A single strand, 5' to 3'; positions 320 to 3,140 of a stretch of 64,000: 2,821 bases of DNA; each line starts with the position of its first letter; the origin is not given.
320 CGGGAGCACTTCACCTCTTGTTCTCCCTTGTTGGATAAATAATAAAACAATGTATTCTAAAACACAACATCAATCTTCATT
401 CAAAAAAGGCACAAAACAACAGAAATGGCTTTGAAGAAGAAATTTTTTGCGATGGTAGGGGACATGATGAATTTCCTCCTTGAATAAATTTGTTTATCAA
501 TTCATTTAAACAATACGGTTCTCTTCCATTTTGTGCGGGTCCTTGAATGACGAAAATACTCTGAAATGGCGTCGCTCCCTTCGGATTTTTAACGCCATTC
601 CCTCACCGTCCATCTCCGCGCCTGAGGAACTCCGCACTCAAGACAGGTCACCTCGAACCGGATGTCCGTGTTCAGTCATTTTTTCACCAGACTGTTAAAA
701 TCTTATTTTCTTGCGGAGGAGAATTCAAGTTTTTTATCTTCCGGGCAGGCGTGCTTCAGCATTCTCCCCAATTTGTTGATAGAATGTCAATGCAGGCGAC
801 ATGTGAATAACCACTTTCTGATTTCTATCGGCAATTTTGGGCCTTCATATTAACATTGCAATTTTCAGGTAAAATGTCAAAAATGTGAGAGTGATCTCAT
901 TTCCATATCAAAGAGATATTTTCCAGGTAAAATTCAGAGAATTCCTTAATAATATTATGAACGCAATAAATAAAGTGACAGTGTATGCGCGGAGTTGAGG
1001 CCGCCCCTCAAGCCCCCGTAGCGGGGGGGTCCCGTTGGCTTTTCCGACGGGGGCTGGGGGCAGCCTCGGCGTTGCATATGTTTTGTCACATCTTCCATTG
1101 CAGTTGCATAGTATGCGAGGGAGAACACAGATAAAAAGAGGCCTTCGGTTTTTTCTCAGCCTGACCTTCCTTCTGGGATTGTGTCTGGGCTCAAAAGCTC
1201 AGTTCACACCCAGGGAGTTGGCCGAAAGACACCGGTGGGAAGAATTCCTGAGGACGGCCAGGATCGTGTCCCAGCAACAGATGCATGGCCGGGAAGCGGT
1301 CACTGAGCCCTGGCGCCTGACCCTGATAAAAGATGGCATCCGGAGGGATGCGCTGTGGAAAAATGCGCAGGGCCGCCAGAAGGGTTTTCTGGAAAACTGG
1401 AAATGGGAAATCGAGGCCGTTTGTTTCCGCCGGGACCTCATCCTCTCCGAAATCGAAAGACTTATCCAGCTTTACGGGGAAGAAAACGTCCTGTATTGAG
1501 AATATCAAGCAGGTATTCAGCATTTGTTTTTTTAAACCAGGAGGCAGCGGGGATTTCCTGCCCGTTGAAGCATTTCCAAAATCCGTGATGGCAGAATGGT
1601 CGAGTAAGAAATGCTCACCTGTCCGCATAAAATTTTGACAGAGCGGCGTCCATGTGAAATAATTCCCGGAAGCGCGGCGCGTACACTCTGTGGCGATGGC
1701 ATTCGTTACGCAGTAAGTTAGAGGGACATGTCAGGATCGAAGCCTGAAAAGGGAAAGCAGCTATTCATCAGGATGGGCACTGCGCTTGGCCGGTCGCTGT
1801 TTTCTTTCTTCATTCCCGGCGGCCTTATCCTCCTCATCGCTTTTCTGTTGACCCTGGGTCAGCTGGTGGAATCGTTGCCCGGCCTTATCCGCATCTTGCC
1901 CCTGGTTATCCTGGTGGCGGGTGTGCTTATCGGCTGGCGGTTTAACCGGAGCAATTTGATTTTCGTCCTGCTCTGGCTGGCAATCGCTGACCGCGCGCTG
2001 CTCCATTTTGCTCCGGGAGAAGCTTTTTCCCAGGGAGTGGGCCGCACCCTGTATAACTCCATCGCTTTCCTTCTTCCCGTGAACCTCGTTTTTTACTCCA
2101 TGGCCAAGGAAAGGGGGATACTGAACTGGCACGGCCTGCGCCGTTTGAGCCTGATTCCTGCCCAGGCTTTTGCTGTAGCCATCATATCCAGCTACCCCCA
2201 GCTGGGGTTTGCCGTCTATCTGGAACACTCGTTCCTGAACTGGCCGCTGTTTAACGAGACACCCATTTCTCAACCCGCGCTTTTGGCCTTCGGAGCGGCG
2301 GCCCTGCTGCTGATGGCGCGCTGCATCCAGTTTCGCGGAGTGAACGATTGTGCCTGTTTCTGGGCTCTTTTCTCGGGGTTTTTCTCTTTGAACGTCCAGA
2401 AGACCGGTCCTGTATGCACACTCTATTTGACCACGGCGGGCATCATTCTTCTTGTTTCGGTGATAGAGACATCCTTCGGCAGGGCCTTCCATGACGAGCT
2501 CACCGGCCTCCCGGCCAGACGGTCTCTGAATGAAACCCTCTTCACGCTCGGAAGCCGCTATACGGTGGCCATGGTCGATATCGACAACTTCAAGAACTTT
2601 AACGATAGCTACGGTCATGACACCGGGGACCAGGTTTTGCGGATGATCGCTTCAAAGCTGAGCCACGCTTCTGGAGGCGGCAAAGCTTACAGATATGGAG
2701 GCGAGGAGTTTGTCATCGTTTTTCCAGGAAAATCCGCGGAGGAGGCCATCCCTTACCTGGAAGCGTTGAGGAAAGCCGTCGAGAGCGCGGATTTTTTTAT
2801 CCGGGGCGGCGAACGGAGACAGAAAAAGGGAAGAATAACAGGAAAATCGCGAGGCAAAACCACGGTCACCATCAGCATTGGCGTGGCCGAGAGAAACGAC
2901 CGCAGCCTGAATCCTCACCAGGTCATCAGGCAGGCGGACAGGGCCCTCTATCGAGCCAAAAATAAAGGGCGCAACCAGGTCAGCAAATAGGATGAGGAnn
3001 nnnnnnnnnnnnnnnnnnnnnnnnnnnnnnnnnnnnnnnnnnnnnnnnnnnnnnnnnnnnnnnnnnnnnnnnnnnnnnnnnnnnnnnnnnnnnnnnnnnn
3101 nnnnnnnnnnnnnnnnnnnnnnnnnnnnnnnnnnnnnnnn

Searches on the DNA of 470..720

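Call 73: search_rna_families(source=window, start=470, end=720, threshold=evalue, max_evalue=1)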
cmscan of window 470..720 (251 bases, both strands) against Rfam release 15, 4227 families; matches with E-value up to 1: 0.
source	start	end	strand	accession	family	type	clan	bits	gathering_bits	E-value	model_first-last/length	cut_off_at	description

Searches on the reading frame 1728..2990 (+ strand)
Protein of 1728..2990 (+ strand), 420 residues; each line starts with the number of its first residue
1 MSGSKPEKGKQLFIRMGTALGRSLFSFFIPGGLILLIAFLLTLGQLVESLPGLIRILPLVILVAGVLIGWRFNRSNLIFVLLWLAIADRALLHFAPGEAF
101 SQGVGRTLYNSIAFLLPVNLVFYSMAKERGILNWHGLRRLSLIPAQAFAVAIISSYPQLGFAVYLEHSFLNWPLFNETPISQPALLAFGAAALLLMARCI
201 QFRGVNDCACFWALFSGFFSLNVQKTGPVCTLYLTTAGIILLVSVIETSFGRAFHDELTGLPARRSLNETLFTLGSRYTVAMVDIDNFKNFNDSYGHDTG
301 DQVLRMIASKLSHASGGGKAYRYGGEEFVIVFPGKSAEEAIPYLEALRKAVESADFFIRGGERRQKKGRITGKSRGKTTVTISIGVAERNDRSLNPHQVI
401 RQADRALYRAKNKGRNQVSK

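Call 62: find_encoding_contigs(protein=window:1728-2990:+, flank=3000, max_places=10)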
Protein window:1728-2990:+ (420 aa): 2 contigs read that carry it; 2 places shown.
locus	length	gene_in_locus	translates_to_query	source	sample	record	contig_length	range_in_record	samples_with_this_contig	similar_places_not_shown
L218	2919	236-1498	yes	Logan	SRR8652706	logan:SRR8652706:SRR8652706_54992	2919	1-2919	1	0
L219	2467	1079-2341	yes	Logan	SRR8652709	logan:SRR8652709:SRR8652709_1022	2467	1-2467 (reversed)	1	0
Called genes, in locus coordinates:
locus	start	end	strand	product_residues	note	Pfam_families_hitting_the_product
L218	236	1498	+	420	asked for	PF00990:GGDEF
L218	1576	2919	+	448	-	?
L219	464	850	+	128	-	-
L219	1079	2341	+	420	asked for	PF00990:GGDEF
